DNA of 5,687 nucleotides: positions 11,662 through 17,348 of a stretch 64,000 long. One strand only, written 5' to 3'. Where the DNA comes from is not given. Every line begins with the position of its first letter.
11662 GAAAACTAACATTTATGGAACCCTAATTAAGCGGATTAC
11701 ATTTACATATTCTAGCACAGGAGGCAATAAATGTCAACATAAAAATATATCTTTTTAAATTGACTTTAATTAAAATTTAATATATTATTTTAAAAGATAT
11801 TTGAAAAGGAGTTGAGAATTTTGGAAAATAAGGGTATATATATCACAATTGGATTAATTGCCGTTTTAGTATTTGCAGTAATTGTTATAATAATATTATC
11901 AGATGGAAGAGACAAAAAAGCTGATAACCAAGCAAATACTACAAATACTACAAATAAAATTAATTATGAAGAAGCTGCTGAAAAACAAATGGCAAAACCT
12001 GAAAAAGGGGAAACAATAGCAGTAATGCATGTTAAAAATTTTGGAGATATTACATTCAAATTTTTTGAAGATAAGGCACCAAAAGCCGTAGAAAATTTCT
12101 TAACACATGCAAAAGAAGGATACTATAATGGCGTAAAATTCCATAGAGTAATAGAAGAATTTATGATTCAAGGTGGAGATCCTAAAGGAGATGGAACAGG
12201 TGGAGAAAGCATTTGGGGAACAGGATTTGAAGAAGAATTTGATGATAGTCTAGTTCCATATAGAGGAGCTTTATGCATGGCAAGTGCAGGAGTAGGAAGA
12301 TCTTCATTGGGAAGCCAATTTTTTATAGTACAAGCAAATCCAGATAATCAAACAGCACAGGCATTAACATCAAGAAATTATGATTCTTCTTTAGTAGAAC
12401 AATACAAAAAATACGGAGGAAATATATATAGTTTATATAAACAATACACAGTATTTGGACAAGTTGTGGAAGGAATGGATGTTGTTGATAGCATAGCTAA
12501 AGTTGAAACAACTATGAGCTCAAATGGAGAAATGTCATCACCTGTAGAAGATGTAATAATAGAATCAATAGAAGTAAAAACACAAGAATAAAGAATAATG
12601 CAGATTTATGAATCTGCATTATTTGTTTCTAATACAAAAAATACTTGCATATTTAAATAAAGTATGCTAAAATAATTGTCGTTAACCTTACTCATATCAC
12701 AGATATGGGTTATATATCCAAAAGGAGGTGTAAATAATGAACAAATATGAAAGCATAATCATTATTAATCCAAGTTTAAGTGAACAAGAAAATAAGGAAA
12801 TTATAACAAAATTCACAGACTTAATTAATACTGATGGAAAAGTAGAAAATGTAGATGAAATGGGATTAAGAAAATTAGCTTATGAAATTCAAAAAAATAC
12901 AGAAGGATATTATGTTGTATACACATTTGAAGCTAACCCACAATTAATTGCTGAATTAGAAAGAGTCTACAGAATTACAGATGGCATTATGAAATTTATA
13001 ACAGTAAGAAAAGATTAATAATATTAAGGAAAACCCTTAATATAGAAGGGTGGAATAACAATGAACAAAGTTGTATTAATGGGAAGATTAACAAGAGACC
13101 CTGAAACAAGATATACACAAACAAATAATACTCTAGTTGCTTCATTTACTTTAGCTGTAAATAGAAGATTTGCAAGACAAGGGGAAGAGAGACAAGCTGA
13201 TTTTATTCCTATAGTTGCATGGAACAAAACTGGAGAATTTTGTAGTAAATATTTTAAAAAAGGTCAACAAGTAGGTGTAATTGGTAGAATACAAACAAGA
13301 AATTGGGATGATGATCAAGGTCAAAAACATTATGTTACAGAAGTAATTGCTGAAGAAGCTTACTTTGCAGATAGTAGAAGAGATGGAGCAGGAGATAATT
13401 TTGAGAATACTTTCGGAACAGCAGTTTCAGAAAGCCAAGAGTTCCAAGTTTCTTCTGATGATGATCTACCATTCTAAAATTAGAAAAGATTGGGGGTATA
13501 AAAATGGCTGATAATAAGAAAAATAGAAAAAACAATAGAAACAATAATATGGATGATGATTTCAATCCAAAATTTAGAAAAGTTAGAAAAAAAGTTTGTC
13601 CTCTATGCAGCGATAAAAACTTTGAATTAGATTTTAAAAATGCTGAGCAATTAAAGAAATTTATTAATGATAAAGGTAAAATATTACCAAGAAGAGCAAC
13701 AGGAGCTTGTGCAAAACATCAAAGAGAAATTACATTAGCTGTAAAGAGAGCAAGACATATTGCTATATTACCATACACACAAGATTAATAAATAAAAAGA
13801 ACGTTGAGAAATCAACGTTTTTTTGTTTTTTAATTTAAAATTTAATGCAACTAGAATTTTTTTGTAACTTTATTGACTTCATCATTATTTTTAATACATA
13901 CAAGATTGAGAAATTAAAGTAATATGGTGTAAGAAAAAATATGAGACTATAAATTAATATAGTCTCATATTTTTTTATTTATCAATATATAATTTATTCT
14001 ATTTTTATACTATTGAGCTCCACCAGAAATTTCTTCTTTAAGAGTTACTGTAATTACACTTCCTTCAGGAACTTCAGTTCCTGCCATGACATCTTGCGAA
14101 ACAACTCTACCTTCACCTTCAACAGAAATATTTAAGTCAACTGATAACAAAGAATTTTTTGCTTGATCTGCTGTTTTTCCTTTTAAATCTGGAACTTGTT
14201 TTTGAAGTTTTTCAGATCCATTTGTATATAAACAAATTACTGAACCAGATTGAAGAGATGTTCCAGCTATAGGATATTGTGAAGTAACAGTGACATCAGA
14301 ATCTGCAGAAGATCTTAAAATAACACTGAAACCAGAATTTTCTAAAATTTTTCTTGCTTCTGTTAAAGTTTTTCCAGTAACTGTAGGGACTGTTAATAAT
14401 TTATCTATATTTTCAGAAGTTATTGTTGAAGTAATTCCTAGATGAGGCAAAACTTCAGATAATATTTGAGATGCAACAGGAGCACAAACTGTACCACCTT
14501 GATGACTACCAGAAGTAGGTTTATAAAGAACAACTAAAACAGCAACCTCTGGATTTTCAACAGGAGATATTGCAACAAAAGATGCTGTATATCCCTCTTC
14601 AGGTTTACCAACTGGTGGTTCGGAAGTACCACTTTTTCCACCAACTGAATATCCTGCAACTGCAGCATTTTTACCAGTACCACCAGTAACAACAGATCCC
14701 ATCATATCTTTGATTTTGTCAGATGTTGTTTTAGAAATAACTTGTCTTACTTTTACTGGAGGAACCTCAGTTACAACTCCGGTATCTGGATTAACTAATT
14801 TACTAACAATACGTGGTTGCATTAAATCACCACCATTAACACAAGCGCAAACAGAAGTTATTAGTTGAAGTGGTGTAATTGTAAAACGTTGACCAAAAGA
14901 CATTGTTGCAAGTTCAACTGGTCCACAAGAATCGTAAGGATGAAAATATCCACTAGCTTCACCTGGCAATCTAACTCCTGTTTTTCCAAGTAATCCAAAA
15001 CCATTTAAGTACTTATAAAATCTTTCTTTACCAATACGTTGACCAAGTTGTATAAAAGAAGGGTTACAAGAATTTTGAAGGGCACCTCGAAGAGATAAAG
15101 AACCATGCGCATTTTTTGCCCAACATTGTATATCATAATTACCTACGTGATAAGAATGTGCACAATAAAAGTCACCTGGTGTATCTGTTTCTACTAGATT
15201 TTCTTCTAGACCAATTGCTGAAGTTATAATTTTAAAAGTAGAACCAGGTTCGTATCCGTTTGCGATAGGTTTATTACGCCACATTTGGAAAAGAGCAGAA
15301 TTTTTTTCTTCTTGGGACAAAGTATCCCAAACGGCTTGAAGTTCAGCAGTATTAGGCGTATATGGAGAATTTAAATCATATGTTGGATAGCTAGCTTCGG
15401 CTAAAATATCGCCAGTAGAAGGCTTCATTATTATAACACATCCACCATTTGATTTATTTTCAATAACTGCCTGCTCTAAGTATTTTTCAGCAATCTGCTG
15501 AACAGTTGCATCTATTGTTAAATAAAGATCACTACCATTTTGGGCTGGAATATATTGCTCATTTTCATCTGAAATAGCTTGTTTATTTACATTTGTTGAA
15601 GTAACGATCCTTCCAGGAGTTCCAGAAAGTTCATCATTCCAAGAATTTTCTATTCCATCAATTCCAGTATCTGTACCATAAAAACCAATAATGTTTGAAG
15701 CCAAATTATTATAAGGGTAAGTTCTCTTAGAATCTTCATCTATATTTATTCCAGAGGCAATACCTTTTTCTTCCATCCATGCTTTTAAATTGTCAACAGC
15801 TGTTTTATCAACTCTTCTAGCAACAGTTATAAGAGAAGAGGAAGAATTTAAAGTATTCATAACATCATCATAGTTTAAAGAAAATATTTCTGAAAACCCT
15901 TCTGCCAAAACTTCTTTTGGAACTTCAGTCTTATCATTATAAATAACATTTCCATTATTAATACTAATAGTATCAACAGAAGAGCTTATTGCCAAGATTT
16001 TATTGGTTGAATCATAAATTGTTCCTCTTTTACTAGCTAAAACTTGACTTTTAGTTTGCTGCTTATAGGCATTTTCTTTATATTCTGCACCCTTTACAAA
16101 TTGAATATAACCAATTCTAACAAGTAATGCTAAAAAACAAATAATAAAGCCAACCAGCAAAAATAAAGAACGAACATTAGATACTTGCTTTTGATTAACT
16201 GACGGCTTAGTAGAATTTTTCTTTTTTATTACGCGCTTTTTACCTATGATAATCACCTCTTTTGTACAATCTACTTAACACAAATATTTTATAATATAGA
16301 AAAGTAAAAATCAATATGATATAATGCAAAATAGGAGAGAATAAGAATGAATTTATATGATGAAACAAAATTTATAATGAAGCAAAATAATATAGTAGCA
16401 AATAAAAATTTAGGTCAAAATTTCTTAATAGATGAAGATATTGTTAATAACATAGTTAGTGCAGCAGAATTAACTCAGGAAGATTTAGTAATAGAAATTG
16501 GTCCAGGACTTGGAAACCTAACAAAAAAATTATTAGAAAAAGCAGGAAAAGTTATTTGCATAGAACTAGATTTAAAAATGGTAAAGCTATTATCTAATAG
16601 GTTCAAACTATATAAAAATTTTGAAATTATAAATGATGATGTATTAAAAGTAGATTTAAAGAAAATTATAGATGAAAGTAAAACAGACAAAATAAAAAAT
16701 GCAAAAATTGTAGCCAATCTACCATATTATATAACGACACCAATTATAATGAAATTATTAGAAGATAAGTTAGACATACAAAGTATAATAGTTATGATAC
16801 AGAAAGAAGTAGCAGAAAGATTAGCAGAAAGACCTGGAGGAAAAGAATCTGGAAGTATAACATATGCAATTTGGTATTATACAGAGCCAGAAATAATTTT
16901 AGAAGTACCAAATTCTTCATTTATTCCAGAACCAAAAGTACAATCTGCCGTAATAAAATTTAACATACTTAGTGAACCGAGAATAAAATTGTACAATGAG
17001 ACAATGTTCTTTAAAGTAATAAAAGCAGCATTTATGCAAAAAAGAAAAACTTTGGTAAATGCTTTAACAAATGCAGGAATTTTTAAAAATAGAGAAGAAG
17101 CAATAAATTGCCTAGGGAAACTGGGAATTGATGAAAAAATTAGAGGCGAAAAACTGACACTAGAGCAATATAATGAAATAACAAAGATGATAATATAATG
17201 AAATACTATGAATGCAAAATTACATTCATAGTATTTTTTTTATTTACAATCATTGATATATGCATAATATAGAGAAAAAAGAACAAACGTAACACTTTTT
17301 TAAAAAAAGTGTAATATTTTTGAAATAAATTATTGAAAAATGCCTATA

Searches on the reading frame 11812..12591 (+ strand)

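Call 9: search_protein_families(library=pfam, proteins=[window:11812-12591:+], max_evalue=0.001)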
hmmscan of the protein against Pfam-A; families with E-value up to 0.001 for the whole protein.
window:11812-12591:+ (259 aa): 1 family
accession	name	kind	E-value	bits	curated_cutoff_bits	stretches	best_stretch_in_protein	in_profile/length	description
PF00160.26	Pro_isomerase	-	8.6e-41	140.3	21.7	1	71-255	3-159/159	Cyclophilin type peptidyl-prolyl cis-trans isomerase/CLD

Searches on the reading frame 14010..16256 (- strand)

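Call 9: search_protein_families(library=pfam, proteins=[window:14010-16256:-], max_evalue=0.001)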
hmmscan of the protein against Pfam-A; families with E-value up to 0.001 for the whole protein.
window:14010-16256:- (748 aa): 4 families
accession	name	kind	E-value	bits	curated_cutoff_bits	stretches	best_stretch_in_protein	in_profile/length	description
PF00905.27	Transpeptidase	-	5.3e-68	229.9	22.1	1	272-599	1-298/299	Penicillin binding protein transpeptidase domain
PF03793.24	PASTA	-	1.1e-23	83.4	23.2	2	687-739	2-62/64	PASTA domain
PF03717.20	PBP_dimer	-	9.9e-15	55.9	24.4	1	75-227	4-175/180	Penicillin-binding Protein dimerisation domain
PF21922.1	PBP_dimer_2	-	6.2e-07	30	27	1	166-220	11-67/83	Penicillin binding protein A dimerisation domain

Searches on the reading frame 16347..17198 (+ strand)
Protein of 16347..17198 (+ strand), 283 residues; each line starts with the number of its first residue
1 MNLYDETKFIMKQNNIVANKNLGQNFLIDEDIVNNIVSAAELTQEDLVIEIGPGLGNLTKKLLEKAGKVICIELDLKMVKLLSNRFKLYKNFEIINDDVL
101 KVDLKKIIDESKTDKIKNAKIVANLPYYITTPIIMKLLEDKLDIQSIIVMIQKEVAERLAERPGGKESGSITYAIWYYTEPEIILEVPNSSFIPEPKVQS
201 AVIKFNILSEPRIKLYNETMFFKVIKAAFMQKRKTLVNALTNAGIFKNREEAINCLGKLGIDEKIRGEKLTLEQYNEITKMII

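Call 9: search_protein_families(library=pfam, proteins=[window:16347-17198:+], max_evalue=0.001)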
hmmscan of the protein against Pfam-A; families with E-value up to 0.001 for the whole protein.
window:16347-17198:+ (283 aa): 2 families
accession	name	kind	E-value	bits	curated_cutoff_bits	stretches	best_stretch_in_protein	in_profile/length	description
PF00398.26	RrnaAD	-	3e-64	217.1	24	1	18-282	4-261/263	Ribosomal RNA adenine dimethylase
PF13649.12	Methyltransf_25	-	0.00024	22.2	27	1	48-104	1-60/97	Methyltransferase domain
